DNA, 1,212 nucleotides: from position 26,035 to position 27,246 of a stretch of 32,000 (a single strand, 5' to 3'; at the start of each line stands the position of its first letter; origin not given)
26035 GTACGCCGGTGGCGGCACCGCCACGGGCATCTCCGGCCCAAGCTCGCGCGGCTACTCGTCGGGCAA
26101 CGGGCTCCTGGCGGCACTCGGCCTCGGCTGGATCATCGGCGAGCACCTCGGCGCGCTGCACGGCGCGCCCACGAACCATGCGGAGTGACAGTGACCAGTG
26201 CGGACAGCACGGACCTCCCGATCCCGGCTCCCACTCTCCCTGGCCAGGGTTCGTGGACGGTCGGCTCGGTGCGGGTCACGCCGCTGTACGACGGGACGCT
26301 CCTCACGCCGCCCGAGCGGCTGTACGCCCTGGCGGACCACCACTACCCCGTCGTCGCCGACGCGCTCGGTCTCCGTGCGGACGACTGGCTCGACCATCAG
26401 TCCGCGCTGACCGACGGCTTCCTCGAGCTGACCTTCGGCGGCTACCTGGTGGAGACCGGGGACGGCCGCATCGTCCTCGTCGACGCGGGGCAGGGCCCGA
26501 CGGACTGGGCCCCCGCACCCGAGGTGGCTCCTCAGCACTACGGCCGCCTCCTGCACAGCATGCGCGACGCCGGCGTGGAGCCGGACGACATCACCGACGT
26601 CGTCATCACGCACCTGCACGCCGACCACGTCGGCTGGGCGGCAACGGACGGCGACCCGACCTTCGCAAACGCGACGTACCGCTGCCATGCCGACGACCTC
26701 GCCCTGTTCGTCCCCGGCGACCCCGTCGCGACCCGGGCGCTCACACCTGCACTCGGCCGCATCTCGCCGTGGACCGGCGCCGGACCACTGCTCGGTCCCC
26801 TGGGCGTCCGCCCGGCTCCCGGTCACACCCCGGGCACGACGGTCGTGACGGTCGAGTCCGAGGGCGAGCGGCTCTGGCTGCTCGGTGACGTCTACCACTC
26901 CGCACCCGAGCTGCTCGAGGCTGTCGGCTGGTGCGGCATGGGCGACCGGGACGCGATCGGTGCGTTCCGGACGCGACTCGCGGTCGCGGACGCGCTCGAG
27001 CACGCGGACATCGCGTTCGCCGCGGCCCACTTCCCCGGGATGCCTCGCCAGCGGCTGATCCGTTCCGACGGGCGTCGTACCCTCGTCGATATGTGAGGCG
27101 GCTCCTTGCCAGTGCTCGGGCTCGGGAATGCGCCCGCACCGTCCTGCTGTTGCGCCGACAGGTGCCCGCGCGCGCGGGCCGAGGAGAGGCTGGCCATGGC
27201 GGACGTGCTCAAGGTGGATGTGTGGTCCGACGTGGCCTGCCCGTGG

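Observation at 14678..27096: Orphan eight-gene flavoenzyme/lyase operon paired with a divergent CUT2 ABC importer: candidate undescribed catabolic system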

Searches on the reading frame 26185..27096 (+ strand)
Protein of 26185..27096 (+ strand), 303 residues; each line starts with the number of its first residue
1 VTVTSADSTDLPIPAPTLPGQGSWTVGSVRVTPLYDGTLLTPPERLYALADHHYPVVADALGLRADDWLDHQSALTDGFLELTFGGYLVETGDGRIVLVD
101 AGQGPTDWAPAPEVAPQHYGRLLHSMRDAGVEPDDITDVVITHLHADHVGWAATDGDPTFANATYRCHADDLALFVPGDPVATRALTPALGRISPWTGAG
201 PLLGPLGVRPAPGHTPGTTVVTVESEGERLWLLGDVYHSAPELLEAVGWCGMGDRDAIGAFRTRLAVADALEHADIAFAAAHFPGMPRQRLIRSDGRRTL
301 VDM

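Call 5: search_protein_families(library=pfam, proteins=[window:26185-27096:+], max_evalue=0.01)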
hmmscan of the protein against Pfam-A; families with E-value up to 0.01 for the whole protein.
window:26185-27096:+ (303 aa): 2 families
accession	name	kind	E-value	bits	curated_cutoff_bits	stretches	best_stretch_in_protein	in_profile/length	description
PF00753.33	Lactamase_B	-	1.9e-16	61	22.7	1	87-247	9-161/196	Metallo-beta-lactamase superfamily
PF12706.13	Lactamase_B_2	-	0.0024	17.9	27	1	97-153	3-49/200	Beta-lactamase superfamily domain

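Call 6: search_protein_families(library=ncbifam, proteins=[window:26185-27096:+], max_evalue=0.00001)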
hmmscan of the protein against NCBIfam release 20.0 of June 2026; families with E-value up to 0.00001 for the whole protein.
window:26185-27096:+ (303 aa): 2 families
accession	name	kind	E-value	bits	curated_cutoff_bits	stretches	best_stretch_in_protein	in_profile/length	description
NF047979.1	lactonase_AidB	equivalog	4.6e-23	81.9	360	1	26-288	6-258/271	AidB family quorum-quenching N-acyl homoserine lactonase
NF047919.1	lactonase_YtnP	equivalog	7.6e-07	28.6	425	0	114-167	78-135/274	YtnP family quorum-quenching lactonase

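Call 18: search_solved_structures(query=window:26185-27096:+, max_evalue=0.0001)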
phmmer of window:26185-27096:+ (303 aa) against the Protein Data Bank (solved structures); distinct sequences matched with E-value up to 0.0001: 16.
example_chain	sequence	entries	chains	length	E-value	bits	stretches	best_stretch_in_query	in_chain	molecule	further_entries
5hif_A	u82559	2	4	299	1.6e-20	76.8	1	72-297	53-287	reconstructed lactonase ancestor, Anc1-MPH | dihydrocoumarin hydrolase, AncDHCH1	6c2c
8zu4_A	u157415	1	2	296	3.4e-19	72.5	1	25-296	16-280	Methyl parathion hydrolase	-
7y7u_A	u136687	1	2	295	1.3e-18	70.5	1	24-298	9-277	MBL fold metallo-hydrolase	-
1p9e_A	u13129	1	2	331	1.7e-18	70.2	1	16-295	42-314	Methyl Parathion Hydrolase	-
8zu5_A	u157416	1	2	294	5.1e-18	68.6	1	73-295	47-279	Methyl parathion hydrolase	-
4le6_A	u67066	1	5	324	7.7e-15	58.1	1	17-288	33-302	Organophosphorus hydrolase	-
4o98_A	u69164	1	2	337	8.3e-15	58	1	17-288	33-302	organophosphorus hydrolase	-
4zo2_A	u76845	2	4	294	1.3e-14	57.4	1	158-272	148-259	Acylhomoserine lactonase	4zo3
4xuk_A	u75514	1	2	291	5.1e-12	48.9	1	80-176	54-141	Putative hydrolase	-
5eht_A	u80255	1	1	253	8.3e-06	28.5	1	73-259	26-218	N-acyl homoserine lactonase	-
2a7m_A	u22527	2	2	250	1.1e-05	28.1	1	72-257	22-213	N-acyl homoserine lactone hydrolase | N-acyl homoserine lactonase AiiA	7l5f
5eh9_A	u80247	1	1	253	1.1e-05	28.1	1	72-258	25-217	N-acyl homoserine lactonase AiiA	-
3dha_A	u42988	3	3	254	1.1e-05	28.1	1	72-258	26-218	N-Acyl Homoserine Lactone Hydrolase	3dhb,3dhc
4j5f_A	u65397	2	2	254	1.5e-05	27.6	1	72-258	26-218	N-acyl homoserine lactonase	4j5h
3esh_A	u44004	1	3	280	1.7e-05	27.4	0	88-239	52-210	Protein similar to metal-dependent hydrolase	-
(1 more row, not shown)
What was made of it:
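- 26185..27096 (+): MBL-fold lactonase-like hydrolase; a lineage-specific addition to the operon. Nearest solved relatives are dihydrocoumarin-hydrolase and methyl-parathion-hydrolase lactonases (call 18).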
